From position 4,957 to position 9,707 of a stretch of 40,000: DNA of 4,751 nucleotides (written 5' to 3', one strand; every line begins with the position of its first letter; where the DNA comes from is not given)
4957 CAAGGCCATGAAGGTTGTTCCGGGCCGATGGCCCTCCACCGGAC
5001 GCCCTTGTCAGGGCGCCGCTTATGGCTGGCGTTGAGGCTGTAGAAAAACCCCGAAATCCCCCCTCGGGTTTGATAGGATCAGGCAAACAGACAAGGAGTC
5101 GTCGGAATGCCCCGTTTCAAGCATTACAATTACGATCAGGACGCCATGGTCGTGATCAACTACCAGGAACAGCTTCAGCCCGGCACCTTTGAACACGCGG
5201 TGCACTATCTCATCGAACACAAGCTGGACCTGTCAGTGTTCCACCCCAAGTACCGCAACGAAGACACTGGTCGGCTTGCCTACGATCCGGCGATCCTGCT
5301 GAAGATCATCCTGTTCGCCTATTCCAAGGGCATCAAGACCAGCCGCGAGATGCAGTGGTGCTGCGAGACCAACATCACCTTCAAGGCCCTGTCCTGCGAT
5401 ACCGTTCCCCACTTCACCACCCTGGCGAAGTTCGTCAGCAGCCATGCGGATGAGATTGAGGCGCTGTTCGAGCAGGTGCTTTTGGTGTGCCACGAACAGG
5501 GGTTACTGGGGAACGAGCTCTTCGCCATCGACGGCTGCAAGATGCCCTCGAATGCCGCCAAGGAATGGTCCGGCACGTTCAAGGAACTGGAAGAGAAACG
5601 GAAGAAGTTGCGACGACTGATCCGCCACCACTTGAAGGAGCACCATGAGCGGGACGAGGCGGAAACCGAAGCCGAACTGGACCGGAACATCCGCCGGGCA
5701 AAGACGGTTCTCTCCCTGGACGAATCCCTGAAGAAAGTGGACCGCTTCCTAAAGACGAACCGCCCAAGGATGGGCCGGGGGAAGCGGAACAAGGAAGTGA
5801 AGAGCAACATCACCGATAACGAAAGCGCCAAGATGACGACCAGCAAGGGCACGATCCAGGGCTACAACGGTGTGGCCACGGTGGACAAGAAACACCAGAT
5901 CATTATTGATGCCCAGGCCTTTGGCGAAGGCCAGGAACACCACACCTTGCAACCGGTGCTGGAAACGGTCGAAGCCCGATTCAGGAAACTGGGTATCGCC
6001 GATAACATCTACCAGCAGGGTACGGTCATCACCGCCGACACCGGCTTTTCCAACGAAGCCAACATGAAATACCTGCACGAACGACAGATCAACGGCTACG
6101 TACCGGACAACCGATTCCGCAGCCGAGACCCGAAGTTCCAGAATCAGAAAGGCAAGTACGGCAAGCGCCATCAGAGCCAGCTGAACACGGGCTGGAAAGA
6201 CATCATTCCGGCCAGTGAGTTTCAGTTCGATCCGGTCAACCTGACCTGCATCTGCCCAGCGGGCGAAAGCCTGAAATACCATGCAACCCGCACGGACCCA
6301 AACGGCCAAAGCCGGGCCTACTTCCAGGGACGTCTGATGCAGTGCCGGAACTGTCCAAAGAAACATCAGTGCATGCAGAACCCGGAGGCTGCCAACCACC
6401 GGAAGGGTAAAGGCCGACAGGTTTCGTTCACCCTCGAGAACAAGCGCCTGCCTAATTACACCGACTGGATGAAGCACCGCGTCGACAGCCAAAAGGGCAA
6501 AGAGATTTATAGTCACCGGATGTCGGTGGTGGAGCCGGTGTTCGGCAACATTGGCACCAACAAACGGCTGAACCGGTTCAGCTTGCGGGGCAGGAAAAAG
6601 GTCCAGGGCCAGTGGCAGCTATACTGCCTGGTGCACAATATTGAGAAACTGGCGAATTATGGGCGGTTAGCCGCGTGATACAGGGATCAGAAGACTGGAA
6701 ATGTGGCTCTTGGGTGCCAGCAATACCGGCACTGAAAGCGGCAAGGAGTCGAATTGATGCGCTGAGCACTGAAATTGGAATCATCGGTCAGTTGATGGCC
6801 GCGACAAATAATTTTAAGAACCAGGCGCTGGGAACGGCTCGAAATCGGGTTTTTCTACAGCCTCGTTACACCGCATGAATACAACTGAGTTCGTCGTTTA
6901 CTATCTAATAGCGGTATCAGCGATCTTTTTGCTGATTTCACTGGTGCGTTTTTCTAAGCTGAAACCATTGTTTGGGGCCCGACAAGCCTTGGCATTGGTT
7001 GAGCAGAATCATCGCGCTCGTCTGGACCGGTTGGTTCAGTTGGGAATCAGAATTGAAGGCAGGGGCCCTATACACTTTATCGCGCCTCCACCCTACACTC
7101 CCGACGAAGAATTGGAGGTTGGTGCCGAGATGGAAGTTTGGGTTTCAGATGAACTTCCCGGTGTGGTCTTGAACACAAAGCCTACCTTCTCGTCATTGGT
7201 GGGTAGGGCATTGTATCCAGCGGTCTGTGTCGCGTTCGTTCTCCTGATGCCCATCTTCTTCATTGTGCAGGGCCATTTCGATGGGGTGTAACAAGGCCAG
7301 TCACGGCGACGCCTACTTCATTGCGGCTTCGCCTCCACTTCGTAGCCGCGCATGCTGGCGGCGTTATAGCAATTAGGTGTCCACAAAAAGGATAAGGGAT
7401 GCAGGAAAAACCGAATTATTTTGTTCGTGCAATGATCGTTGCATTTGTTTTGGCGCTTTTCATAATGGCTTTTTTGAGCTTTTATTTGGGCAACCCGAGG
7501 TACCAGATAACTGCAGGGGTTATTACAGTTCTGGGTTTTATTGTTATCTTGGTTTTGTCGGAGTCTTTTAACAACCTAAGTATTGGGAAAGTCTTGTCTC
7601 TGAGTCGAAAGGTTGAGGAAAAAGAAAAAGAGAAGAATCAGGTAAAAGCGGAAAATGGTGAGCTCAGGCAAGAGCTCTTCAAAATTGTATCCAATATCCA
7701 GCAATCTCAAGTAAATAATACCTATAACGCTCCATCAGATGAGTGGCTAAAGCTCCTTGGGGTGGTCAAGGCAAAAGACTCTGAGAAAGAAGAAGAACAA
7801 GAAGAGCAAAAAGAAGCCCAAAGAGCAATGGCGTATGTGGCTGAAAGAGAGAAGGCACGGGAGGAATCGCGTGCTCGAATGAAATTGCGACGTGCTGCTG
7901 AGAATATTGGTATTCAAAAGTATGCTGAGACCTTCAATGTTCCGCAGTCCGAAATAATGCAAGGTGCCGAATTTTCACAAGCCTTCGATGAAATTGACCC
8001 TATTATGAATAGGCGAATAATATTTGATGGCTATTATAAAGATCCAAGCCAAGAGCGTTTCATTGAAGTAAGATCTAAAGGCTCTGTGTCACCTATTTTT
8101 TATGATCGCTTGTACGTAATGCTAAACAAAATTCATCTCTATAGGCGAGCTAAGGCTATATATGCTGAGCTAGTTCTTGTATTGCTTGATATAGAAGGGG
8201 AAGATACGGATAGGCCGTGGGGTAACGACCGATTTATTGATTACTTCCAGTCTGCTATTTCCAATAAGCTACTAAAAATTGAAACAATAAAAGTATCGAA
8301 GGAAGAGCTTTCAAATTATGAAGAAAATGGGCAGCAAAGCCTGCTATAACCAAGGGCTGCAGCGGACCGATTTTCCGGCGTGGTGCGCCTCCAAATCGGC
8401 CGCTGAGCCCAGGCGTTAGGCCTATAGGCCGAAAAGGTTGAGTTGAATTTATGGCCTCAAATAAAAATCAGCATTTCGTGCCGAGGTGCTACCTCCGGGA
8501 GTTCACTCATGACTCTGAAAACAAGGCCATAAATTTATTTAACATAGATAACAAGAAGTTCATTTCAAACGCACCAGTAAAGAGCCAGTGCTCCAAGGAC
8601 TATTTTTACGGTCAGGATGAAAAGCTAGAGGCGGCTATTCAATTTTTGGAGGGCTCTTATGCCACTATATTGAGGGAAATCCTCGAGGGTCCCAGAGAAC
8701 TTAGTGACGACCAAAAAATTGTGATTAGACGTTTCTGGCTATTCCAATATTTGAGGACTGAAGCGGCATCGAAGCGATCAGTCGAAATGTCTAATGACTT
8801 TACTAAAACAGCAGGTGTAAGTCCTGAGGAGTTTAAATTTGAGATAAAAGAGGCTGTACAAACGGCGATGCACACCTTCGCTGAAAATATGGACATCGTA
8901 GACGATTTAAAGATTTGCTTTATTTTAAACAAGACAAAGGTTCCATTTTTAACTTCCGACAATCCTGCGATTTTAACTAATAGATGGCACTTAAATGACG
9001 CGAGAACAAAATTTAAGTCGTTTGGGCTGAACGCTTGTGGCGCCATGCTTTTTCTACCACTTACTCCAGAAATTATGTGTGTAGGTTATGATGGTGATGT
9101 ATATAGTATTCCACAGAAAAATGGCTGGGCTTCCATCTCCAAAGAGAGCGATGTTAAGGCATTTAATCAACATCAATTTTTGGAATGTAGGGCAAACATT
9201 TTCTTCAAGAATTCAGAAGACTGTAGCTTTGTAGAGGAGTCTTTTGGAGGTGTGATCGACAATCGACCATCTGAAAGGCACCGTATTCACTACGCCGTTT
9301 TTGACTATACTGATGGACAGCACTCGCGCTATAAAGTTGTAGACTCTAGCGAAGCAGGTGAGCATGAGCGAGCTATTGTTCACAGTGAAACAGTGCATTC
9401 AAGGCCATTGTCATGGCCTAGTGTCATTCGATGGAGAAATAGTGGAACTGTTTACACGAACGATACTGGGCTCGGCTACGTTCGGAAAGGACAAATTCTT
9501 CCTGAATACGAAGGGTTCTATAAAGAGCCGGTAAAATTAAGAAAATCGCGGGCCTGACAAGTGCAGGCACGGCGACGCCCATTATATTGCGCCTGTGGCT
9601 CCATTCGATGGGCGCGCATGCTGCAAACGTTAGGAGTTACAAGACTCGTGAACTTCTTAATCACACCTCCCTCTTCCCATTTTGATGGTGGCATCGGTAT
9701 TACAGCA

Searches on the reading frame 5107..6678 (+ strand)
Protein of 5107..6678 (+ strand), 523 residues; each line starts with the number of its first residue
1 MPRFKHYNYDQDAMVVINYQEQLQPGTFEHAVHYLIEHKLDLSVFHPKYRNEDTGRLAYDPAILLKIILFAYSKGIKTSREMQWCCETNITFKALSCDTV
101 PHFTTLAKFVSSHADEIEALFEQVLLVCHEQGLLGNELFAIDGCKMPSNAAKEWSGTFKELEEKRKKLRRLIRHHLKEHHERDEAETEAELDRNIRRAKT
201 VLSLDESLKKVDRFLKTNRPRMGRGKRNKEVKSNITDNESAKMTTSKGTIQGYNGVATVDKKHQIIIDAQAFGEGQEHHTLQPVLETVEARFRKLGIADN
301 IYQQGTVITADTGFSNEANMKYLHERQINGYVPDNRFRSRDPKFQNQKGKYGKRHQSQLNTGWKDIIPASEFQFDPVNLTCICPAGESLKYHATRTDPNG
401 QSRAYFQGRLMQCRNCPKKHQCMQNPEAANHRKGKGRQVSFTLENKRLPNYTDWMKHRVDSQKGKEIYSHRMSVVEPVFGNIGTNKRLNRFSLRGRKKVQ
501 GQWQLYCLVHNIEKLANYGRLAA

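Call 87: search_protein_families(library=pfam, proteins=[window:5107-6678:+], max_evalue=0.001)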
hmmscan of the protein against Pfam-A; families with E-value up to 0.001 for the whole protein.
window:5107-6678:+ (523 aa): 3 families
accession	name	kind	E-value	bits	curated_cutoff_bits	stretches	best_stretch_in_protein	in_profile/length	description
PF13751.12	DDE_Tnp_1_6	-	1.1e-28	100.5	25.1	1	382-515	1-124/125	Transposase DDE domain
PF05598.16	DUF772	-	2.6e-15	56.6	23.1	1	55-124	1-74/74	Transposase domain (DUF772)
PF01609.27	DDE_Tnp_1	-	8.8e-11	42.4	23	1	242-512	26-200/200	Transposase DDE domain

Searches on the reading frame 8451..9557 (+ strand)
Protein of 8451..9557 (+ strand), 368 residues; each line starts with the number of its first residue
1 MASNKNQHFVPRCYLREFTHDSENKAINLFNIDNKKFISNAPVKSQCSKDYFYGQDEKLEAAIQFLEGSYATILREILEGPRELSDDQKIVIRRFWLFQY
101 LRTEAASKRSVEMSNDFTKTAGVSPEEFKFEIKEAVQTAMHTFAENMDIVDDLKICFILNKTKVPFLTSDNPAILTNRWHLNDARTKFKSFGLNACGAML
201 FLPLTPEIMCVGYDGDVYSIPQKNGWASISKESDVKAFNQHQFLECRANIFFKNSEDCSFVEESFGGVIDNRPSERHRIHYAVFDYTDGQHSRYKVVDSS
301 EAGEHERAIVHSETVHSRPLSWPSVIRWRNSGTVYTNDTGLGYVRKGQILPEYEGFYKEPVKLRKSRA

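Call 87: search_protein_families(library=pfam, proteins=[window:8451-9557:+], max_evalue=0.001)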
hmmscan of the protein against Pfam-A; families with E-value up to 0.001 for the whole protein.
window:8451-9557:+ (368 aa): 1 family
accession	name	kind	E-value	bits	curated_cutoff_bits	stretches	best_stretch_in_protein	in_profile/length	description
PF14022.11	DUF4238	-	5e-47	161.1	27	1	6-255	1-280/281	Protein of unknown function (DUF4238)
